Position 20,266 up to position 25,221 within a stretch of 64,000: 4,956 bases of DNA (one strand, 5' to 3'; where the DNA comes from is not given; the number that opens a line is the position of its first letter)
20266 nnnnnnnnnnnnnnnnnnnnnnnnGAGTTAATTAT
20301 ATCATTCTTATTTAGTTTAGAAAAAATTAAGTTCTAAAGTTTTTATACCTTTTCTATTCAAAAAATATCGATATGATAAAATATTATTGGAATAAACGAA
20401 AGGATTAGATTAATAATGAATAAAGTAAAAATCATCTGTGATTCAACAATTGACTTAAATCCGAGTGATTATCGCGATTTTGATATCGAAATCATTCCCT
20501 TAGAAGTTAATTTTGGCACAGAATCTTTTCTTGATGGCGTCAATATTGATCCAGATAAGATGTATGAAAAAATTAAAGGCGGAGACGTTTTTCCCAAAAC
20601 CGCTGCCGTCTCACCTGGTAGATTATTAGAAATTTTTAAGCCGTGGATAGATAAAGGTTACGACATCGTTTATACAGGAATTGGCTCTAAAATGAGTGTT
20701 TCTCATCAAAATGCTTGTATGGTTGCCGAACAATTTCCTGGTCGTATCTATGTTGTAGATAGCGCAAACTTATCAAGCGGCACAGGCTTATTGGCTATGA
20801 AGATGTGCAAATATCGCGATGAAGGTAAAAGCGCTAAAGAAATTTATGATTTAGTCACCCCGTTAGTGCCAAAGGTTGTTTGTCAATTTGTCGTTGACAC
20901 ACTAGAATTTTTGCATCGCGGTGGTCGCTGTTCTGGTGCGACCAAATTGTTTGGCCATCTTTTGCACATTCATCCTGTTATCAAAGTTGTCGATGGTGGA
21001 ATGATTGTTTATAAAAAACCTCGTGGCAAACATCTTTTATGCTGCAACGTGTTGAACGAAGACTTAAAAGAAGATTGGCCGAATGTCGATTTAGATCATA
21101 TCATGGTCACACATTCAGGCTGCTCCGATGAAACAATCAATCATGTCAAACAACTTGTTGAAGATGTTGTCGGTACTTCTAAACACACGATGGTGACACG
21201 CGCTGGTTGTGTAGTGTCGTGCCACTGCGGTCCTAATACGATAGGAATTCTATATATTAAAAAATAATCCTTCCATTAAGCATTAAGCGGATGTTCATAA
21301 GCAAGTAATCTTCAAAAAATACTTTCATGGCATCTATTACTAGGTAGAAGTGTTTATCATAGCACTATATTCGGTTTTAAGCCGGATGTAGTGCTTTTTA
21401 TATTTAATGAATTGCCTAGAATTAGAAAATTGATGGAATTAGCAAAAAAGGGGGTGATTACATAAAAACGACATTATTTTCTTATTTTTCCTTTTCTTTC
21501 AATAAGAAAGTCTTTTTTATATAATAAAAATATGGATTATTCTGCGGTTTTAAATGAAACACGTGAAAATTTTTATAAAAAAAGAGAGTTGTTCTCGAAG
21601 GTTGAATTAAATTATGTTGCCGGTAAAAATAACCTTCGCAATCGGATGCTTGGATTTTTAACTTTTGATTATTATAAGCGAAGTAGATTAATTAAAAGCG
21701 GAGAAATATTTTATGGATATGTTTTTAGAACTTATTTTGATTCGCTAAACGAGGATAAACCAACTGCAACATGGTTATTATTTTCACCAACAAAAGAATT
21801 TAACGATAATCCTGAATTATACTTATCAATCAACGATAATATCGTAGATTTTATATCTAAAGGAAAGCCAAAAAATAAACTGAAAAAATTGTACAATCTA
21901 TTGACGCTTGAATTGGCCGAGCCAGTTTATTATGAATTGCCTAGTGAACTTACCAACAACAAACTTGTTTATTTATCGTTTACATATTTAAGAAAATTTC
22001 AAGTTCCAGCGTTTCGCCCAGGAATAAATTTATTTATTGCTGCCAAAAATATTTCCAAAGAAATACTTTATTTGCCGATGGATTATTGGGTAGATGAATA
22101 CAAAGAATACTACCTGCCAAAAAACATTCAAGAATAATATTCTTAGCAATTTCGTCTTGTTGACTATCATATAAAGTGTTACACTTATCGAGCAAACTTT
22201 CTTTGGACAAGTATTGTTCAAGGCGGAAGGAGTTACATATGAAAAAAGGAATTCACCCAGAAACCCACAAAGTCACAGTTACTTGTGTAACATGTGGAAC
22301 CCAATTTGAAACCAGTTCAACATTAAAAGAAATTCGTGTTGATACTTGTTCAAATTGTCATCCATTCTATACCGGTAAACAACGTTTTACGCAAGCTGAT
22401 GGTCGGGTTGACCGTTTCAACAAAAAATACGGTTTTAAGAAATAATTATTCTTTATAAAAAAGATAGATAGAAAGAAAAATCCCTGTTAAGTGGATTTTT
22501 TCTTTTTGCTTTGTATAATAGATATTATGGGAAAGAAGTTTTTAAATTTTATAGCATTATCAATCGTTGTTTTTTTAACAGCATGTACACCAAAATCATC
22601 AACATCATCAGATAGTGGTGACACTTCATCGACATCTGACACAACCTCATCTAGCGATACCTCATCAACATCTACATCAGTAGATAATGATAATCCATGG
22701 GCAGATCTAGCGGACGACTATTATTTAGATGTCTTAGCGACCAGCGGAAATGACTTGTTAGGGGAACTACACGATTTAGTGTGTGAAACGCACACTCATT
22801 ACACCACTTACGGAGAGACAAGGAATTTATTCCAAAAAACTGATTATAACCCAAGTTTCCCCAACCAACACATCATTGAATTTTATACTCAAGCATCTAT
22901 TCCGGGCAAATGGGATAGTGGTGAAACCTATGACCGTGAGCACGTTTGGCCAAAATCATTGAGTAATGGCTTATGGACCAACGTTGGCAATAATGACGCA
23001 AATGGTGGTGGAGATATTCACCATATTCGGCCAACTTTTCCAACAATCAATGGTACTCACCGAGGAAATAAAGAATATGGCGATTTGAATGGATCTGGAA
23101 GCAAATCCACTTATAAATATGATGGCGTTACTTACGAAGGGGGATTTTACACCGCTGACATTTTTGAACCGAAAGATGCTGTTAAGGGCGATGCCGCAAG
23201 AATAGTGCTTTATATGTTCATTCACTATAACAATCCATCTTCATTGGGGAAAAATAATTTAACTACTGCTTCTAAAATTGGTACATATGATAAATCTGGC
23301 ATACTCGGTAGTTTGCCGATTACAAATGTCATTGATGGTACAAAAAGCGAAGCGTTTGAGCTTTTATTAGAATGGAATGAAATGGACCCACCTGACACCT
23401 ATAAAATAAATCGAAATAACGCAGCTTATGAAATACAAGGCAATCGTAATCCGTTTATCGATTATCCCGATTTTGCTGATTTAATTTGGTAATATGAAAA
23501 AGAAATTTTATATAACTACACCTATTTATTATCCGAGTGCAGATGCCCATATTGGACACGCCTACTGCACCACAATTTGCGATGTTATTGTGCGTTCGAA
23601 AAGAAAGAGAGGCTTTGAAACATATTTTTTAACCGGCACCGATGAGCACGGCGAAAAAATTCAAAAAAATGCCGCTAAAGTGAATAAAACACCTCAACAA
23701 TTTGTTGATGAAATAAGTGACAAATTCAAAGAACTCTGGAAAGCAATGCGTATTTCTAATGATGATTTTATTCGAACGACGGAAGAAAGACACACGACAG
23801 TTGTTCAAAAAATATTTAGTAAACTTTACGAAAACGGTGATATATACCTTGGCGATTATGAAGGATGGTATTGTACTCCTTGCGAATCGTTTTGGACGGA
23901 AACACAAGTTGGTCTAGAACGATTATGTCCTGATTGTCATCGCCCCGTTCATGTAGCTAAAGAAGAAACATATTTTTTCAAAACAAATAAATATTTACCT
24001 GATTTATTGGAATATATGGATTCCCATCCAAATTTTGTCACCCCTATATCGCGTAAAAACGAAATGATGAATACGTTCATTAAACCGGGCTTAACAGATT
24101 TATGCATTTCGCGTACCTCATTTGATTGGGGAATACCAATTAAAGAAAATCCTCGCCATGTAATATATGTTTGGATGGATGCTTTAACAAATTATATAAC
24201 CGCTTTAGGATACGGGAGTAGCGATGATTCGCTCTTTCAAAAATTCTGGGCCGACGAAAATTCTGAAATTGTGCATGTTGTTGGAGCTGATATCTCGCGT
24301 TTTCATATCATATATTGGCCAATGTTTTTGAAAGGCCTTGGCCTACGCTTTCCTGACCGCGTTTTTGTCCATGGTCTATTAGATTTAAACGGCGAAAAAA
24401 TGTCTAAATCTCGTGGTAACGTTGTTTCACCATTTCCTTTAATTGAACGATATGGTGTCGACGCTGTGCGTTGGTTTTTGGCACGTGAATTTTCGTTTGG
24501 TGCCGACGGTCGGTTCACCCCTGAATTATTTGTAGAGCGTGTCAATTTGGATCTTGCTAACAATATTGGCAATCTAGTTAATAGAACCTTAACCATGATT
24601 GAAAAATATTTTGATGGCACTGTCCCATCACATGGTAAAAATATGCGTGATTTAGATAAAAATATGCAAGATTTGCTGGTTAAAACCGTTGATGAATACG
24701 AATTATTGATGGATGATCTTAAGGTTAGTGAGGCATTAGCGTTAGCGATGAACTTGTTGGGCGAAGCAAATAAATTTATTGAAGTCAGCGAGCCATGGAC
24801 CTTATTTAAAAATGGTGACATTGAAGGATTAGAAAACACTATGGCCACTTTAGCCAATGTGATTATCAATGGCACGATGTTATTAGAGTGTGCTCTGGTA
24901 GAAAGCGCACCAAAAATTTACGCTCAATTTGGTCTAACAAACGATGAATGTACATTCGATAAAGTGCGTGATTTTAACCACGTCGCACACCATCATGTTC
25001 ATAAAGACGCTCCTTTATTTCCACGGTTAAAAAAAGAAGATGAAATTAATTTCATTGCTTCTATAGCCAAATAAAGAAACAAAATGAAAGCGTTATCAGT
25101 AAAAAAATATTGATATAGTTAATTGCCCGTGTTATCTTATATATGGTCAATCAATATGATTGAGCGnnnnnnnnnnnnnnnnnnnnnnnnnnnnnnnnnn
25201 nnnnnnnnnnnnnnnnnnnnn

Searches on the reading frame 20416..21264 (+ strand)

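Call 71: search_protein_families(library=pfam, proteins=[window:20416-21264:+], max_evalue=0.00001)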
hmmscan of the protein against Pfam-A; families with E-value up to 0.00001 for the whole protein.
window:20416-21264:+ (283 aa): 1 family
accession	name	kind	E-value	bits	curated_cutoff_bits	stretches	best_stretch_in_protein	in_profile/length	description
PF02645.21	DegV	-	3.7e-64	217.2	27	1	3-283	1-280/280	Uncharacterised protein, DegV family COG1307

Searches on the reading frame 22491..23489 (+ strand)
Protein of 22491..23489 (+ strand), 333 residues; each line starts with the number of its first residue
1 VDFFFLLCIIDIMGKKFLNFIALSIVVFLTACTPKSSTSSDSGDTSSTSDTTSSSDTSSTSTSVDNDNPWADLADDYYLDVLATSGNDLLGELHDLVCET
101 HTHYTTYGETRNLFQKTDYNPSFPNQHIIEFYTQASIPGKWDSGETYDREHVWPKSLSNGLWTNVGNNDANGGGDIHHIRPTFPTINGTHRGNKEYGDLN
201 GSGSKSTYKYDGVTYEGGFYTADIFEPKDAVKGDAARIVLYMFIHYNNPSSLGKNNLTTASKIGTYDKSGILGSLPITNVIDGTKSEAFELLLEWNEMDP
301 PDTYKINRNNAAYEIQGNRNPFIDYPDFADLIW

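Call 71: search_protein_families(library=pfam, proteins=[window:22491-23489:+], max_evalue=0.00001)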
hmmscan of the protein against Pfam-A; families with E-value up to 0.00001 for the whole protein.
window:22491-23489:+ (333 aa): 1 family
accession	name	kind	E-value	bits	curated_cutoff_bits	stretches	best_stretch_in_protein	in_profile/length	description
PF04231.19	Endonuclease_1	-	5.8e-33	115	25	1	96-326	27-234/235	Endonuclease I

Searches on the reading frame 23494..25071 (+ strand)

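Call 71: search_protein_families(library=pfam, proteins=[window:23494-25071:+], max_evalue=0.00001)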
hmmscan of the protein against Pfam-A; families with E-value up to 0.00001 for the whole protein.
window:23494-25071:+ (526 aa): 3 families
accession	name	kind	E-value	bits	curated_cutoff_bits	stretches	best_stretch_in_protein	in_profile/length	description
PF09334.17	tRNA-synt_1g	-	2.6e-112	375.9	20.1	2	153-366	177-391/391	tRNA synthetases class I (M)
PF00133.28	tRNA-synt_1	-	4.7e-29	101.8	22.7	2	2-216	22-243/414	tRNA synthetases class I (I, L, M and V)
PF01406.26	tRNA-synt_1e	-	1.8e-12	47.7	27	1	16-121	21-125/301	tRNA synthetases class I (C) catalytic domain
